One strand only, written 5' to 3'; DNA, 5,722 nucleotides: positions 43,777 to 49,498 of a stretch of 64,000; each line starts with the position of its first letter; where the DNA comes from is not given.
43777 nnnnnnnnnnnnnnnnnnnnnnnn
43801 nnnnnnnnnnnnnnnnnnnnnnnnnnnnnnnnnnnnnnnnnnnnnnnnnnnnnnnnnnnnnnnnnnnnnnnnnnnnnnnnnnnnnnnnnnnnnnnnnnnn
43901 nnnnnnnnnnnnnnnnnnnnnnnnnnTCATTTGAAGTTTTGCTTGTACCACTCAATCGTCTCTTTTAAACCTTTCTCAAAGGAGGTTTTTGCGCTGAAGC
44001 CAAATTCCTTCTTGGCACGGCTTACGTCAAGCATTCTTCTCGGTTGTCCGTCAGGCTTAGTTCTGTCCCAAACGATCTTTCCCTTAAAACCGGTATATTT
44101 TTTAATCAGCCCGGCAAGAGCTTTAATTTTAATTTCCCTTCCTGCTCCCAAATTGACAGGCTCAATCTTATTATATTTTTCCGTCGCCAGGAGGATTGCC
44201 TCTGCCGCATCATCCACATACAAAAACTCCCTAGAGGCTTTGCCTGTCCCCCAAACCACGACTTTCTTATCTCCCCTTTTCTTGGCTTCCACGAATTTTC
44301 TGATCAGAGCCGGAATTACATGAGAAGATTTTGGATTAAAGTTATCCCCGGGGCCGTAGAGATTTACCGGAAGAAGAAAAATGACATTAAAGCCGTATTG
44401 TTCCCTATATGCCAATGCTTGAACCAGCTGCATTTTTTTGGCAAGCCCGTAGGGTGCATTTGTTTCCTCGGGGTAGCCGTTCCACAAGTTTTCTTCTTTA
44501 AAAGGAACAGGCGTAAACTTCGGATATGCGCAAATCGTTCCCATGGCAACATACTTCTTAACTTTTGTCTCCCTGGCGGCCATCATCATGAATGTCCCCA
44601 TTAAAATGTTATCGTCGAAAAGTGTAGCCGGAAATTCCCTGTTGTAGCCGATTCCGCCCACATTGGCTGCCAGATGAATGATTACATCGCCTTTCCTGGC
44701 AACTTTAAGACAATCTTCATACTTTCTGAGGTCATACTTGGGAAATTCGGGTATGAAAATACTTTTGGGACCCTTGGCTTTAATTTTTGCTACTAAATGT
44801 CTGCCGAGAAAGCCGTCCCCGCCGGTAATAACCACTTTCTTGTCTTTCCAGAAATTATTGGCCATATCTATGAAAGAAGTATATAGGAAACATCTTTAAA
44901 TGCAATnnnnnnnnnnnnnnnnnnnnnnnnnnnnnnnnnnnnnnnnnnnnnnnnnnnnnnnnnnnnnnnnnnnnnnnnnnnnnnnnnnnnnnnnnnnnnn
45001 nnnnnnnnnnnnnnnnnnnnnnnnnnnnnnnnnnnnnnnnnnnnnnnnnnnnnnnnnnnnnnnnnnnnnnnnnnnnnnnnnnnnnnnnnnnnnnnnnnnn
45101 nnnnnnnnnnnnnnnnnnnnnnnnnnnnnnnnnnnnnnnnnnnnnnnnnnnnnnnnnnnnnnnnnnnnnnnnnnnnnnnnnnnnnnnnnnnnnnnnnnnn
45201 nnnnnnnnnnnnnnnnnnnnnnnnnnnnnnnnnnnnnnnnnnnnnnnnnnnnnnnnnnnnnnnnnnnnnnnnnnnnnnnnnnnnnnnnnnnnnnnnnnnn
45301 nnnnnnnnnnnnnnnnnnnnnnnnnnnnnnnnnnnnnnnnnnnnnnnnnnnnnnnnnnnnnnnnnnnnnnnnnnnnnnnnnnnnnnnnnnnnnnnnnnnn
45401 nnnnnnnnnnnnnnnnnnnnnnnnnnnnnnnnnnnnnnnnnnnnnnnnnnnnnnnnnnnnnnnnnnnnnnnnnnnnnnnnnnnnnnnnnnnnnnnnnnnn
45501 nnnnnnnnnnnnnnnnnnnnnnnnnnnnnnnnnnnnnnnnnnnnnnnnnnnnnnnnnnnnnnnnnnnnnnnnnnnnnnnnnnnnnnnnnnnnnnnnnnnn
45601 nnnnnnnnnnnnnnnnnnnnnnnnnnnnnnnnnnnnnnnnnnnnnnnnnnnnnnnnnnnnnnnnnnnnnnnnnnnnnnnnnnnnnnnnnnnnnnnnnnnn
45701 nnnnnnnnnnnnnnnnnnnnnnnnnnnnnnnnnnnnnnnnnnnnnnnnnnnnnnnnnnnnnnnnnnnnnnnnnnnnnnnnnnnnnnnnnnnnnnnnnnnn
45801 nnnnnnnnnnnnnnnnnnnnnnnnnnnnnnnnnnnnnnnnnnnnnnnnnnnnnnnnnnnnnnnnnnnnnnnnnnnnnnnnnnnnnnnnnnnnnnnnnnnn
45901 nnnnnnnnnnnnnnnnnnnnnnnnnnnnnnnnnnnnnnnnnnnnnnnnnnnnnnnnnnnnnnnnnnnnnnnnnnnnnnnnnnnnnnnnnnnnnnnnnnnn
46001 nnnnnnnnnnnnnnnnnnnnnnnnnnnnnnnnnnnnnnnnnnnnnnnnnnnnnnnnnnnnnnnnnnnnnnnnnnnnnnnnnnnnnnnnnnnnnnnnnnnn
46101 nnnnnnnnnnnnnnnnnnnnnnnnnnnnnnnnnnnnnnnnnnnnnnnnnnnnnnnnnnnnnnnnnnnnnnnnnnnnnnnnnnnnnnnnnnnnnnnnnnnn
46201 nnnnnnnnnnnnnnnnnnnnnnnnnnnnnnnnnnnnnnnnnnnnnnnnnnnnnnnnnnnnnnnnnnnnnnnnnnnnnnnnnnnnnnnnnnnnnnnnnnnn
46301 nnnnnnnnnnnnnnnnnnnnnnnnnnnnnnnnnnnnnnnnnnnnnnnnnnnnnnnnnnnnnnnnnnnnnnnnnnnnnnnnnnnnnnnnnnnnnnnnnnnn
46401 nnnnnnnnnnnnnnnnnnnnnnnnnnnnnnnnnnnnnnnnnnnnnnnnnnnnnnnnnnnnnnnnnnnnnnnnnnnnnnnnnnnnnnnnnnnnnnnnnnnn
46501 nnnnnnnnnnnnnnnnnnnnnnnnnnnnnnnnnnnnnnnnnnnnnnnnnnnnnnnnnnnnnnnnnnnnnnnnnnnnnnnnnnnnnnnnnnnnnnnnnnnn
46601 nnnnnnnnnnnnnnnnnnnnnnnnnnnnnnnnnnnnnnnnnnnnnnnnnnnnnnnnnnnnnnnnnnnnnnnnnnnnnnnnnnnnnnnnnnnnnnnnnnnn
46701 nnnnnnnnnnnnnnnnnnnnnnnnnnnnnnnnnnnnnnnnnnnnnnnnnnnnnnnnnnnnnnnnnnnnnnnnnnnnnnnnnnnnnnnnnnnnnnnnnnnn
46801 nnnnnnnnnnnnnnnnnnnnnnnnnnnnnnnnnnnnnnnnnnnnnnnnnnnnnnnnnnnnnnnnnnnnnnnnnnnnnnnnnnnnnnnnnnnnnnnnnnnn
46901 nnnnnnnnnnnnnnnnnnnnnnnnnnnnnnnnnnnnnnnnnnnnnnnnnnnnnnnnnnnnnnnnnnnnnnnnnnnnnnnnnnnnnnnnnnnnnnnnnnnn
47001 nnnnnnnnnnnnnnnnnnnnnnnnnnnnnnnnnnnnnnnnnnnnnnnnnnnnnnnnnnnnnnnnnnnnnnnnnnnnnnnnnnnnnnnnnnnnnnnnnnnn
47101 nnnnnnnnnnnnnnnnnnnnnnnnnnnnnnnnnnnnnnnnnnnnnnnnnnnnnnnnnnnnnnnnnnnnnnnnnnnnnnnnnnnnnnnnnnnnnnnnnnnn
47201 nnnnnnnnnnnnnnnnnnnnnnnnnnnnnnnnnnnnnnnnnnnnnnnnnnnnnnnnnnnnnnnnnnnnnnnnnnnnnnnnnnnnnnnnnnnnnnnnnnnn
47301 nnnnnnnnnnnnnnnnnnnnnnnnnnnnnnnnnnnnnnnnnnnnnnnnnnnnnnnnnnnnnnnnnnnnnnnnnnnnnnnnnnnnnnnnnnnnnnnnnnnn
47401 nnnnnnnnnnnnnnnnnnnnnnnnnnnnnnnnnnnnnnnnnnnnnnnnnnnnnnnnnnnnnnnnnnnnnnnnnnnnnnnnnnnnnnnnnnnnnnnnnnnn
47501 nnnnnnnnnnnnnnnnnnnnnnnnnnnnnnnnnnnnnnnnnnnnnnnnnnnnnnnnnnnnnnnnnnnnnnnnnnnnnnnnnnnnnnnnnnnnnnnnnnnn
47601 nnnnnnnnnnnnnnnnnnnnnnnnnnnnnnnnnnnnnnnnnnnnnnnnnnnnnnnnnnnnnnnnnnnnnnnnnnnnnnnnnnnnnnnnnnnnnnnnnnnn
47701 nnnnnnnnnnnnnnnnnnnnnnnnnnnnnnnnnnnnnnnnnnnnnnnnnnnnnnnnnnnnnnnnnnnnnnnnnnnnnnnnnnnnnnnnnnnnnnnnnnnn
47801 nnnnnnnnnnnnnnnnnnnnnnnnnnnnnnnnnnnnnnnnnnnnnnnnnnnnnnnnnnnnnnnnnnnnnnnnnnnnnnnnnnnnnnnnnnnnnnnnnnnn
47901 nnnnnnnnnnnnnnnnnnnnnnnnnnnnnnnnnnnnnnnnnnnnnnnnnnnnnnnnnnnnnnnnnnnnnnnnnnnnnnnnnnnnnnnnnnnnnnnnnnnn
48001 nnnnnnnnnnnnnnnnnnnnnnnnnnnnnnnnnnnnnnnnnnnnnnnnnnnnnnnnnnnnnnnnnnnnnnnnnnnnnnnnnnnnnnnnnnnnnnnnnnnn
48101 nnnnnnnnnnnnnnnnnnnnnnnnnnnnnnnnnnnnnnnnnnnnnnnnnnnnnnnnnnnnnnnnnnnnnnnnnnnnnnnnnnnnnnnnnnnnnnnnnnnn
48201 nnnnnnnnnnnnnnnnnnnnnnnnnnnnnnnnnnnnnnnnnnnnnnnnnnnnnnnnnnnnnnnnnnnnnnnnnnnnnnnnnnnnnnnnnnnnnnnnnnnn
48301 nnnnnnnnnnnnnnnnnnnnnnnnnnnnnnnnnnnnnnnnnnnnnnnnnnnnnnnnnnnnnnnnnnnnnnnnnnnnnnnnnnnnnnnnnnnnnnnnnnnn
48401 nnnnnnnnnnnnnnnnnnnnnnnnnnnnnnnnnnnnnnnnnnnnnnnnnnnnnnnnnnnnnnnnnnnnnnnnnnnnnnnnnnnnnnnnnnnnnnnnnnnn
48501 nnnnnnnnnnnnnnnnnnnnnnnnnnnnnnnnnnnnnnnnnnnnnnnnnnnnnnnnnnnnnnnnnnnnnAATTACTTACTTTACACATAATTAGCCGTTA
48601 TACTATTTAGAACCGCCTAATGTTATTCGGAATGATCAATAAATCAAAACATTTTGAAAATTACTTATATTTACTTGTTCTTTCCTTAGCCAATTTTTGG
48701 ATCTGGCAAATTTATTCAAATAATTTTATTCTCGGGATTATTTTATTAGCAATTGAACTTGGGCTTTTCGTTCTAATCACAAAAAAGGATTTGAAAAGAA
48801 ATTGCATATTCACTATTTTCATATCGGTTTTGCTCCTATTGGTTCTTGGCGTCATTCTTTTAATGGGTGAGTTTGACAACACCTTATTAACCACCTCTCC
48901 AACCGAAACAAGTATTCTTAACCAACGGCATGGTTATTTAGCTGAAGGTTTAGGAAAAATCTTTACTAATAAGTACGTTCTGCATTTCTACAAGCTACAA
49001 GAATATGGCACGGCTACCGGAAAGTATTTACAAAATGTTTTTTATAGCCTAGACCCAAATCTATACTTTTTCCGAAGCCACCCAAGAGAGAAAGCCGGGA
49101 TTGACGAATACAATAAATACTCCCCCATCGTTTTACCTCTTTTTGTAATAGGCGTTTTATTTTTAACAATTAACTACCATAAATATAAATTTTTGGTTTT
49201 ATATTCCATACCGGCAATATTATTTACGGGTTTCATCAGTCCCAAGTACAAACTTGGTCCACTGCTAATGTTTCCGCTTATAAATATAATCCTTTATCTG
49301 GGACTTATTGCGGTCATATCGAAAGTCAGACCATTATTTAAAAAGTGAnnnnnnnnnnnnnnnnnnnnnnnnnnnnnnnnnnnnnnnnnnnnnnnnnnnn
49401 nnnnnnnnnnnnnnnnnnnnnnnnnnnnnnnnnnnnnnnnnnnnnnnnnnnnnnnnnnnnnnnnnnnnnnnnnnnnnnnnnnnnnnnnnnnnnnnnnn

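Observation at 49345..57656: Repeated GT2 (GtrB-like) + GT-C pairings around a YfhO-like gene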

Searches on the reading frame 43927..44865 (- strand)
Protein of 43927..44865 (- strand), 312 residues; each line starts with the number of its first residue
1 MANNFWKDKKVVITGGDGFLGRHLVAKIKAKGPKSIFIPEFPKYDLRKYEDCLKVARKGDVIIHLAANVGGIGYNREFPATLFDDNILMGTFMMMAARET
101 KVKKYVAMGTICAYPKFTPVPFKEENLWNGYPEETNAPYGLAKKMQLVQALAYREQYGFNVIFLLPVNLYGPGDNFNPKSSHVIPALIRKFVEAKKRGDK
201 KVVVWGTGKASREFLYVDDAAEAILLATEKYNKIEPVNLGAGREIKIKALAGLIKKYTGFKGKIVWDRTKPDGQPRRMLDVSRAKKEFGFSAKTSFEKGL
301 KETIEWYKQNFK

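Call 7: search_protein_families(library=pfam, proteins=[window:43927-44865:-], max_evalue=0.01)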
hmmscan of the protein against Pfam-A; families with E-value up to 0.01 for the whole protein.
window:43927-44865:- (312 aa): 6 families
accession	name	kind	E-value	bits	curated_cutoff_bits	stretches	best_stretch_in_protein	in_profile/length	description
PF01370.27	Epimerase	-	2.4e-52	178.2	20.9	1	11-240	1-240/240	NAD dependent epimerase/dehydratase family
PF16363.11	GDP_Man_Dehyd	-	2.2e-25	90.3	27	1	45-303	60-332/332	GDP-mannose 4,6 dehydratase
PF01073.25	3Beta_HSD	-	1.1e-06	28.4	22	1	43-230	51-231/280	3-beta hydroxysteroid dehydrogenase/isomerase family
PF02719.21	Polysacc_synt_2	-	3.9e-06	26.7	20.2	0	45-110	62-128/293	Polysaccharide biosynthesis protein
PF07993.18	NAD_binding_4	-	0.0029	17.3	20.1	0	13-30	1-18/258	Male sterility protein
PF04321.23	RmlD_sub_bind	-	0.0043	16.6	27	1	10-67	2-60/287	RmlD substrate binding domain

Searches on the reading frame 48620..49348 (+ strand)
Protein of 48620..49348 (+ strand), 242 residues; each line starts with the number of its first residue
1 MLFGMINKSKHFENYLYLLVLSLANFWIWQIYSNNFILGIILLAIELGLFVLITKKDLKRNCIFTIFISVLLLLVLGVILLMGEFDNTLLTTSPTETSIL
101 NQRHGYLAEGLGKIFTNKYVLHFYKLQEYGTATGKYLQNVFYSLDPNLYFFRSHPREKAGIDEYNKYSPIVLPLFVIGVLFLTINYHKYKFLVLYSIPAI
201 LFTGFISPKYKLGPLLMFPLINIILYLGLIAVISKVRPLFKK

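Call 4: search_protein_families(library=pfam, proteins=[window:48620-49348:+], max_evalue=0.01)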
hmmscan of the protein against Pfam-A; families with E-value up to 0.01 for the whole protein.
window:48620-49348:+ (242 aa): 0 families

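Call 5: search_protein_families(library=ncbifam, proteins=[window:48620-49348:+], max_evalue=0.01)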
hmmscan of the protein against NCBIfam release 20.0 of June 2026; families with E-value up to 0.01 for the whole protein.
window:48620-49348:+ (242 aa): 0 families

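Call 29: search_protein_families(library=pfam, proteins=[window:48620-49348:+], max_evalue=5)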
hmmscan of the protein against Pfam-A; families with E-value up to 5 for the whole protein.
window:48620-49348:+ (242 aa): 2 families
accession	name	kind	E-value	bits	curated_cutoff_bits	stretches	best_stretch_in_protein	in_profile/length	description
PF09843.14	DUF2070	-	3.5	6.3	30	1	20-80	88-149/561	Predicted membrane protein (DUF2070)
PF24709.1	DUF7670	-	4.3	8.1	29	1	167-189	92-114/118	Domain of unknown function (DUF7670)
